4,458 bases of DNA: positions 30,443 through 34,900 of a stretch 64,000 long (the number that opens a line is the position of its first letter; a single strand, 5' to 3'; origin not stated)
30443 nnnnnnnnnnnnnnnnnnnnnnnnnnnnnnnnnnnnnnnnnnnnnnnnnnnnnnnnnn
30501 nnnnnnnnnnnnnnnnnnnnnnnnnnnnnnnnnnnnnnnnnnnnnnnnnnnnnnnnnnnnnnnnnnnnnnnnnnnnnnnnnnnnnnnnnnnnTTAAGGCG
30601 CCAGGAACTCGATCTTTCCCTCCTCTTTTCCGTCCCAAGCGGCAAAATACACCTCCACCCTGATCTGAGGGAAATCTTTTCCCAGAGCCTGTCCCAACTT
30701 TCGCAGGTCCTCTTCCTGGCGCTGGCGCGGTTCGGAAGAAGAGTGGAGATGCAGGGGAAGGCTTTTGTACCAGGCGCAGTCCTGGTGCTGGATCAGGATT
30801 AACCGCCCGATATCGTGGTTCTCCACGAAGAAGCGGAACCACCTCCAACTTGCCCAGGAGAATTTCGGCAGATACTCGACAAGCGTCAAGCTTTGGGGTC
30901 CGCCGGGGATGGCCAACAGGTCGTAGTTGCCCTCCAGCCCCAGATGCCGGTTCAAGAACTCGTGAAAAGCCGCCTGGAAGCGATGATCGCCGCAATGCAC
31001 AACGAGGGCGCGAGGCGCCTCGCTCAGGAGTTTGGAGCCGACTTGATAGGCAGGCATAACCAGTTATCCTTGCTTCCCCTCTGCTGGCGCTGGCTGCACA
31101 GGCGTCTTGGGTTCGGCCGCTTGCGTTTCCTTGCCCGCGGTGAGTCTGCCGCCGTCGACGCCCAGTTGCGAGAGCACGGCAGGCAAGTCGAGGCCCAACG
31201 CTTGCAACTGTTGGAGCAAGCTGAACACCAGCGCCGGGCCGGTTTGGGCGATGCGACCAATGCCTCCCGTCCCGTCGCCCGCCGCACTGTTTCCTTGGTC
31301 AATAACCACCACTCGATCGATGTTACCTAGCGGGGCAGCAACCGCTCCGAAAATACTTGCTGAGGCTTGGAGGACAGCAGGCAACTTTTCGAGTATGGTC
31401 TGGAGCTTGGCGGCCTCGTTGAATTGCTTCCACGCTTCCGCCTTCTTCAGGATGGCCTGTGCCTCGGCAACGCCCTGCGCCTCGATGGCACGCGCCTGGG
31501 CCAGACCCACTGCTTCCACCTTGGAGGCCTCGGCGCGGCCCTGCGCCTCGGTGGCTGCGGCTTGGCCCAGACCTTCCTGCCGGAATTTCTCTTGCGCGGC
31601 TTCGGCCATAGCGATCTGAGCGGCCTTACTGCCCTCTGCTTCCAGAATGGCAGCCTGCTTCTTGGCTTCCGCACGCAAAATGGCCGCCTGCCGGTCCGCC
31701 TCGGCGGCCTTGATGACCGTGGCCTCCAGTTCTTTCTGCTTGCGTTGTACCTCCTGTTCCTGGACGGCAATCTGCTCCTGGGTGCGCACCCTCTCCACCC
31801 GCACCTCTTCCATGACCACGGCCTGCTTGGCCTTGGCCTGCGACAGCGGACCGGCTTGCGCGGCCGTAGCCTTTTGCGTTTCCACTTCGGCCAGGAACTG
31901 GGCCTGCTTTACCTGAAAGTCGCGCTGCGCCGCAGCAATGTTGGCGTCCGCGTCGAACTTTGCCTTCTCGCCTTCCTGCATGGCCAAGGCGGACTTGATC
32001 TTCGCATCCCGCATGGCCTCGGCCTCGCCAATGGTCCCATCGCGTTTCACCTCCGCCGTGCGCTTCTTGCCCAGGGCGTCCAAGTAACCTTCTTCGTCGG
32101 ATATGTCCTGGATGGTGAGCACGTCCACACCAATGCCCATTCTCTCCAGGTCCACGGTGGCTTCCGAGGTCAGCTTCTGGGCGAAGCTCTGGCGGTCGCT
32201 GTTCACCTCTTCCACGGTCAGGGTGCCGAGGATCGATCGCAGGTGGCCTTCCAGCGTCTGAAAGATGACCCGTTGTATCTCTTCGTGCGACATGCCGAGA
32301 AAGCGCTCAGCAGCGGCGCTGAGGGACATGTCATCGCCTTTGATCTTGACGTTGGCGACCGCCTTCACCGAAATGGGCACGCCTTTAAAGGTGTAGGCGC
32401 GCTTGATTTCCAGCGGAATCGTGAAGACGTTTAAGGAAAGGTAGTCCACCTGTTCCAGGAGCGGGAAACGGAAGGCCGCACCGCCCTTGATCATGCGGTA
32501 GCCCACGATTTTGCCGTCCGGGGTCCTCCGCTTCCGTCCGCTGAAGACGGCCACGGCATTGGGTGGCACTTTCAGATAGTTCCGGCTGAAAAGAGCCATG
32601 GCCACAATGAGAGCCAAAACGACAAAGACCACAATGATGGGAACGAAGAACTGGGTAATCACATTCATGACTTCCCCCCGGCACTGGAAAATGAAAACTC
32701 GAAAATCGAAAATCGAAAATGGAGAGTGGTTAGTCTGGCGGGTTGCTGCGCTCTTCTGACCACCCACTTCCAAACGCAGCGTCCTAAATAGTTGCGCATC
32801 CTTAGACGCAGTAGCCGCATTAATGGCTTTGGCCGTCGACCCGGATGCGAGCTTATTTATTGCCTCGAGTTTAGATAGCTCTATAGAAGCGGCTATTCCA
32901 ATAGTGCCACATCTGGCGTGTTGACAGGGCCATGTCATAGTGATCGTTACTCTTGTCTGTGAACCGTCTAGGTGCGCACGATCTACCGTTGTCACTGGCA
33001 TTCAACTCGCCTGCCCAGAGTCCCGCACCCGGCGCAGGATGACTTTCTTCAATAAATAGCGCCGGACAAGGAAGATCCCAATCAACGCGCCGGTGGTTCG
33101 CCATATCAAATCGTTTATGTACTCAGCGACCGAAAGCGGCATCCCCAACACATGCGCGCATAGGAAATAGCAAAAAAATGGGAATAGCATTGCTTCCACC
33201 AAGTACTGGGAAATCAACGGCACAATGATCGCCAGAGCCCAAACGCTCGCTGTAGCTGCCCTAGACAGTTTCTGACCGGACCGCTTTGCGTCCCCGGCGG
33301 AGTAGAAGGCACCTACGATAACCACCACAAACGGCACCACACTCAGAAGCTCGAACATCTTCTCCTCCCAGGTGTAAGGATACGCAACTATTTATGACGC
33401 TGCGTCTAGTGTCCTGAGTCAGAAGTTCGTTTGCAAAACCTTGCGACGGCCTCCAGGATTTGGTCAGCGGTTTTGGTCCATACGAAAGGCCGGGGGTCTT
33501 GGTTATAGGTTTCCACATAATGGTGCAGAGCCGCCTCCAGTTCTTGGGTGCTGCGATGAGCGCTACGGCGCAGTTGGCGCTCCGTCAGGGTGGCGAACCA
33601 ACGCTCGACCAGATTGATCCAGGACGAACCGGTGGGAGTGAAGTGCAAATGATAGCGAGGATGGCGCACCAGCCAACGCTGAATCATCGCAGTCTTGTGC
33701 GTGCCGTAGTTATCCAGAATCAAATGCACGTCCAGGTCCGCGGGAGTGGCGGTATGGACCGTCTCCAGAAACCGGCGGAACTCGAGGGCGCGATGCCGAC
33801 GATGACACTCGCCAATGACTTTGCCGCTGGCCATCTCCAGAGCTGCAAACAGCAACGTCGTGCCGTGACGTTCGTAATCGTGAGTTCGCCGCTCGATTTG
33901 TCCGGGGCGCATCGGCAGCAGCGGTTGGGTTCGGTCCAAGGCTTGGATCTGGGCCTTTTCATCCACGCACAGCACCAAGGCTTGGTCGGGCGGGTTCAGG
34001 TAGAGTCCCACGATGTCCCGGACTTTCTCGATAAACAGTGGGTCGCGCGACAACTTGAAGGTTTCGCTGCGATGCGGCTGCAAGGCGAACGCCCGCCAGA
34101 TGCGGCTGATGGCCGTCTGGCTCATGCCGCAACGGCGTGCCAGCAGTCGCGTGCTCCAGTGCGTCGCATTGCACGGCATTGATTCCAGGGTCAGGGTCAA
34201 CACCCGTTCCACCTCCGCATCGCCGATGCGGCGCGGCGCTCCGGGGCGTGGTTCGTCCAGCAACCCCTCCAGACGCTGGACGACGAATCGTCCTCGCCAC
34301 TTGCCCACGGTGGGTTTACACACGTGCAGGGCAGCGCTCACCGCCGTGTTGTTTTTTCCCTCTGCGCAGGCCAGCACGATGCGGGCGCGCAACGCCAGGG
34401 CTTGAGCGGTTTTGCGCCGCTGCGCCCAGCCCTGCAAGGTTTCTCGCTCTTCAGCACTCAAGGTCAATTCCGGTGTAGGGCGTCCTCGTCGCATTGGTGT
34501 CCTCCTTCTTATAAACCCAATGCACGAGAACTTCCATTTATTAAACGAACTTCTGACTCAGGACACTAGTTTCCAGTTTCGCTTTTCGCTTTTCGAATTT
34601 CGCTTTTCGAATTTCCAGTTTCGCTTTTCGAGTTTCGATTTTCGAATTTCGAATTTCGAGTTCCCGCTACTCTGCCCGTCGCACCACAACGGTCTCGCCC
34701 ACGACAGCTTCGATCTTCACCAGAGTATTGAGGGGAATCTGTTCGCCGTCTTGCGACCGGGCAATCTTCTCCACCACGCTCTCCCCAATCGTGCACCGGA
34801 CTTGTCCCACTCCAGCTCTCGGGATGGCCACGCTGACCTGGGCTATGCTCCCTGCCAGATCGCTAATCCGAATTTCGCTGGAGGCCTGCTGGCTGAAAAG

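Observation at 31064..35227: nfeD-flotillin operon split by a nested insertion: IR-bounded cassette plus an IS630 in CTAG, flanked by heptamer arrays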

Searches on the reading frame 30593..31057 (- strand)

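Call 3: search_protein_families(library=pfam, proteins=[window:30593-31057:-], max_evalue=0.01)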
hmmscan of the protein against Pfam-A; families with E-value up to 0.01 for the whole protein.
window:30593-31057:- (154 aa): 1 family
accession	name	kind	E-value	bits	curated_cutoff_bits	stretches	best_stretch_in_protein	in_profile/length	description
PF20393.3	Pro_CA_2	-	1.1e-05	26.1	30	1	17-138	6-114/125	Putative carbonic anhydrase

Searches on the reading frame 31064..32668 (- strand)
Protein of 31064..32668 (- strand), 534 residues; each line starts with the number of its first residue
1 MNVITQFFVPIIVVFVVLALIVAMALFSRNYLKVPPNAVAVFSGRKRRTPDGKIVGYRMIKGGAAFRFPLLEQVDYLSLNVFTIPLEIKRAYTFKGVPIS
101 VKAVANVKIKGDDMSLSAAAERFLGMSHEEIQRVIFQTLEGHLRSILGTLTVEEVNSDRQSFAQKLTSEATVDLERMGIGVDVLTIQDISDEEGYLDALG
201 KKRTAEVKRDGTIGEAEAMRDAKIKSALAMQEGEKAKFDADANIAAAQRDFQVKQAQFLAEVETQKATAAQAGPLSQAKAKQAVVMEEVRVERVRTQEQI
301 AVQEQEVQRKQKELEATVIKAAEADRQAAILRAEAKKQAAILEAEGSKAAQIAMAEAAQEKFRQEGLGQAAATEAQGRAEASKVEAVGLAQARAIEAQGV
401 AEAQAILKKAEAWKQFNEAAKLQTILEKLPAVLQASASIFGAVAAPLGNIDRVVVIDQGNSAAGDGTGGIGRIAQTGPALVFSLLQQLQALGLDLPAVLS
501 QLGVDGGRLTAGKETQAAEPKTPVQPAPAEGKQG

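Call 3: search_protein_families(library=pfam, proteins=[window:31064-32668:-], max_evalue=0.01)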
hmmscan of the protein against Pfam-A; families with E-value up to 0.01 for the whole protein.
window:31064-32668:- (534 aa): 2 families
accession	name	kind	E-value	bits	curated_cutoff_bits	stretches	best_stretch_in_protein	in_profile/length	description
PF01145.31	Band_7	-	1.9e-24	87.1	23.6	1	33-218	2-174/176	SPFH domain / Band 7 family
PF15975.10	Flot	-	4.7e-05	23.9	27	1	374-498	1-115/124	Flotillin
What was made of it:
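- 31064..32668 (-): Flotillin/SPFH gene (534 aa), intact. Flot 23.9 bits, below the cutoff of 27 (call 3).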

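Call 9: find_encoding_contigs(protein=window:31064-32668:-, flank=6000, max_places=8)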
Protein window:31064-32668:- (534 aa): no gene with exactly this product is on record in the collection.

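Call 12: find_related_loci(query=window:31064-32668:-, collection=genome_contigs, flank=8000)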
Query window:31064-32668:- (534 aa) in genome_contigs; peptide patterns used: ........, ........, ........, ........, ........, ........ (x = any residue, [..] = any of these).
231 stretches matched a pattern; 132 encode a relative of the query (tblastn E <= 1e-3); the best 80 are kept; 80 distinct loci.
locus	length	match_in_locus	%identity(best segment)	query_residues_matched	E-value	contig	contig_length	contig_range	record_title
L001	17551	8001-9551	95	1-514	0e+0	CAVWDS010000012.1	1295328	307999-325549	MAG: uncultured Acidobacteriota bacterium isolate MFD01299.bin.2.212 genome assembly, contig: contig_7440, whole genome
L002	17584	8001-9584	93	1-525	0e+0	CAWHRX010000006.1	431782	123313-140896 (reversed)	MAG: uncultured Acidobacteriota bacterium isolate MFD05580.bin.1.127 genome assembly, contig: contig_35868, whole genome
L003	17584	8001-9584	93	1-525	0e+0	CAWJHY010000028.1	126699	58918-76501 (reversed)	MAG: uncultured Acidobacteriota bacterium isolate MFD03323.bin.2.41 genome assembly, contig: contig_36623, whole genome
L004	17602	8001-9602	95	1-534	0e+0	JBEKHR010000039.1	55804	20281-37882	MAG: Terriglobia bacterium isolate SPRUCE 281 SPRUCE_281_39, whole genome shotgun sequence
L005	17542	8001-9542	94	1-514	0e+0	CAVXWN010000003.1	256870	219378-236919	MAG: uncultured Acidobacteriota bacterium isolate MFD04492.bin.2.64 genome assembly, contig: contig_13762, whole genome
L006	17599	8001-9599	95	1-533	0e+0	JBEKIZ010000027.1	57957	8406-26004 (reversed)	MAG: Terriglobia bacterium isolate SPRUCE 311 SPRUCE_311_27, whole genome shotgun sequence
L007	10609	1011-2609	95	1-533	0e+0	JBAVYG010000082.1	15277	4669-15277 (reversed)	MAG: Terriglobia bacterium isolate MFD02755_ilm_asm_bin12 k127_984, whole genome shotgun sequence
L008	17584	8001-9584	90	1-525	0e+0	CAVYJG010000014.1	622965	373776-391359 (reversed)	MAG: uncultured Acidobacteriota bacterium isolate MFD01476.bin.2.37 genome assembly, contig: contig_36202, whole genome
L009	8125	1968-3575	89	1-533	0e+0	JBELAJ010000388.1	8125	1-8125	MAG: Terriglobia bacterium isolate SPRUCE 90 SPRUCE_90_388, whole genome shotgun sequence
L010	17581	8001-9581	91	1-524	0e+0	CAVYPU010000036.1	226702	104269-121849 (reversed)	MAG: uncultured Acidobacteriota bacterium isolate MFD05512.bin.2.159 genome assembly, contig: contig_4859, whole genome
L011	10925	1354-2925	91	1-521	0e+0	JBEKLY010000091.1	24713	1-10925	MAG: Terriglobia bacterium isolate SPRUCE 381 SPRUCE_381_91, whole genome shotgun sequence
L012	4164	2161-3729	84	2-521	0e+0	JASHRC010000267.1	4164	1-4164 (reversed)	MAG: Candidatus Acidiferrales bacterium isolate JOPF091 JOPF_AWAY_contig_1374099, whole genome shotgun sequence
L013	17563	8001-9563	83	5-521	0e+0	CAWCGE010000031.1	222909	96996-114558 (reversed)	MAG: uncultured Acidobacteriota bacterium isolate MFD01248.bin.1.25 genome assembly, contig: contig_8878, whole genome s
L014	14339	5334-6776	87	27-507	0e+0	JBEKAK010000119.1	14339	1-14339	MAG: Terriglobia bacterium isolate SPRUCE 110 SPRUCE_110_119, whole genome shotgun sequence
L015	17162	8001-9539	84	1-512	0e+0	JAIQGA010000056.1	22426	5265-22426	MAG: Terriglobia bacterium isolate SRVP_29 SRVP18_hole-7m-from-trench_1_20cm_scaffold_1282, whole genome shotgun sequenc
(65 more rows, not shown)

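Call 24: list_cluster_members(proteins=[P0001, window:31064-32668:-, window:34667-35227:-, window:33406-34494:-])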
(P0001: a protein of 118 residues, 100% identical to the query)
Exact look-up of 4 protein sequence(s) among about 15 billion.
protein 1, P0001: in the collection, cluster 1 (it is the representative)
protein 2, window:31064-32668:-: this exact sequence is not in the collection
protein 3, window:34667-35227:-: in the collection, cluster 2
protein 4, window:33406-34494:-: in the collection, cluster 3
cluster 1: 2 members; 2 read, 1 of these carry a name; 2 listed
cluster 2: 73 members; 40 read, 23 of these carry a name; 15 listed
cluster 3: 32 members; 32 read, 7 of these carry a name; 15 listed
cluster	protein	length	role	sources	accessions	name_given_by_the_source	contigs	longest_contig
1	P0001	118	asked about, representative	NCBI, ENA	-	-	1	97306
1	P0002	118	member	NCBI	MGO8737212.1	MAG: hypothetical protein ACLQVM_30980 [Terriglobia bacterium]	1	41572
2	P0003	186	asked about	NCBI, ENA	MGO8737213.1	MAG: hypothetical protein ACLQVM_30985 [Terriglobia bacterium]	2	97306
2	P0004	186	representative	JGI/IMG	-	hypothetical protein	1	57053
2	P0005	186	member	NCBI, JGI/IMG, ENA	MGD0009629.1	MAG: hypothetical protein ABSE93_13930 [Terriglobia bacterium] | hypothetical protein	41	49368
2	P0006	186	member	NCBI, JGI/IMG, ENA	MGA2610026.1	MAG: hypothetical protein ABSH01_21510 [Terriglobia bacterium] | hypothetical protein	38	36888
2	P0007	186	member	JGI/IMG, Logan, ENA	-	hypothetical protein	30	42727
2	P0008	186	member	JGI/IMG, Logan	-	hypothetical protein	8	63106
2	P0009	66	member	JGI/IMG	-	hypothetical protein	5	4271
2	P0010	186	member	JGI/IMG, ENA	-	hypothetical protein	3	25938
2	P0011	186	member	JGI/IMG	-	hypothetical protein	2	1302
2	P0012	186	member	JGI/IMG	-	hypothetical protein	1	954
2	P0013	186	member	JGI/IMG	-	membrane protein implicated in regulation of membrane protease activity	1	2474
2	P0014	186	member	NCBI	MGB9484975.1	MAG: hypothetical protein WCD04_02525 [Terriglobia bacterium]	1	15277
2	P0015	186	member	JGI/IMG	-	membrane protein implicated in regulation of membrane protease activity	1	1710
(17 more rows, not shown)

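Call 50: search_protein_families(library=ncbifam, proteins=[window:31064-32668:-], max_evalue=0.1)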
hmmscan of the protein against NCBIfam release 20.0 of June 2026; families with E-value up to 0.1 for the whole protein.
window:31064-32668:- (534 aa): 1 family
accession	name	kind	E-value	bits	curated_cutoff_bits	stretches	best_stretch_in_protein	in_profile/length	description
NF058507.1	FlotScfldFlot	equivalog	1.5e-102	344.1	700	1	12-501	2-474/477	flotillin lipid rafts scaffold protein FloT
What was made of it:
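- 31064..32668 (-): FloT NF058507 344 bits, below the equivalog cutoff of 700 (call 50).
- Checked: Genes: the flotillin gene at 31064-32668 (-) matches Band_7 (E 1.9e-24) and, below the family cutoffs, Flot and FloT (calls 3, 50).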

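Call 77: search_protein_families(library=pfam, proteins=[L008:9672-10067:+], max_evalue=0.001)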
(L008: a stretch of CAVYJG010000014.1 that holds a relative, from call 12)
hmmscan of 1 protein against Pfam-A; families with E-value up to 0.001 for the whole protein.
L008:9672-10067:+ (131 aa): 1 family
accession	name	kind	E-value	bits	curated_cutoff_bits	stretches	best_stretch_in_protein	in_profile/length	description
PF05635.17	23S_rRNA_IVP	-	4.4e-19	69.1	33.8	1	33-114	24-105/106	23S rRNA-intervening sequence protein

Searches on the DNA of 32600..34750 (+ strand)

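Call 29: search_rna_families(source=window, start=32600, end=34750, threshold=evalue, max_evalue=1)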
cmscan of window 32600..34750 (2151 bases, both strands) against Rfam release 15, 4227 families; matches with E-value up to 1: 0.
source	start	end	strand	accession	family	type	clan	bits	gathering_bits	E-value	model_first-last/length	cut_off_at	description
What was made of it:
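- Tried and rejected: Rfam on 32600-34750 at E<=1 gave no match (call 29).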

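Call 56: search_dna_similar(query=window:32774-33405:+, collection=plasmids, mode=distant, max_evalue=0.01, max_rows=10)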
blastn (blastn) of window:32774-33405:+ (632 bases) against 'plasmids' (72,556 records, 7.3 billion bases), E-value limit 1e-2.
No match.

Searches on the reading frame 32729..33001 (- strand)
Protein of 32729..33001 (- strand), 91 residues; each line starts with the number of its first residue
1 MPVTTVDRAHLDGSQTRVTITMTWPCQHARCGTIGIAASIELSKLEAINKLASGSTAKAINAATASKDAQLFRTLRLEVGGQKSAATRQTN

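Call 72: find_homologous_proteins(query=window:32729-33001:-, max_evalue=0.01)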
Query seq(91 aa): 4 candidates shared short words with the query, none scored E <= 0.01.
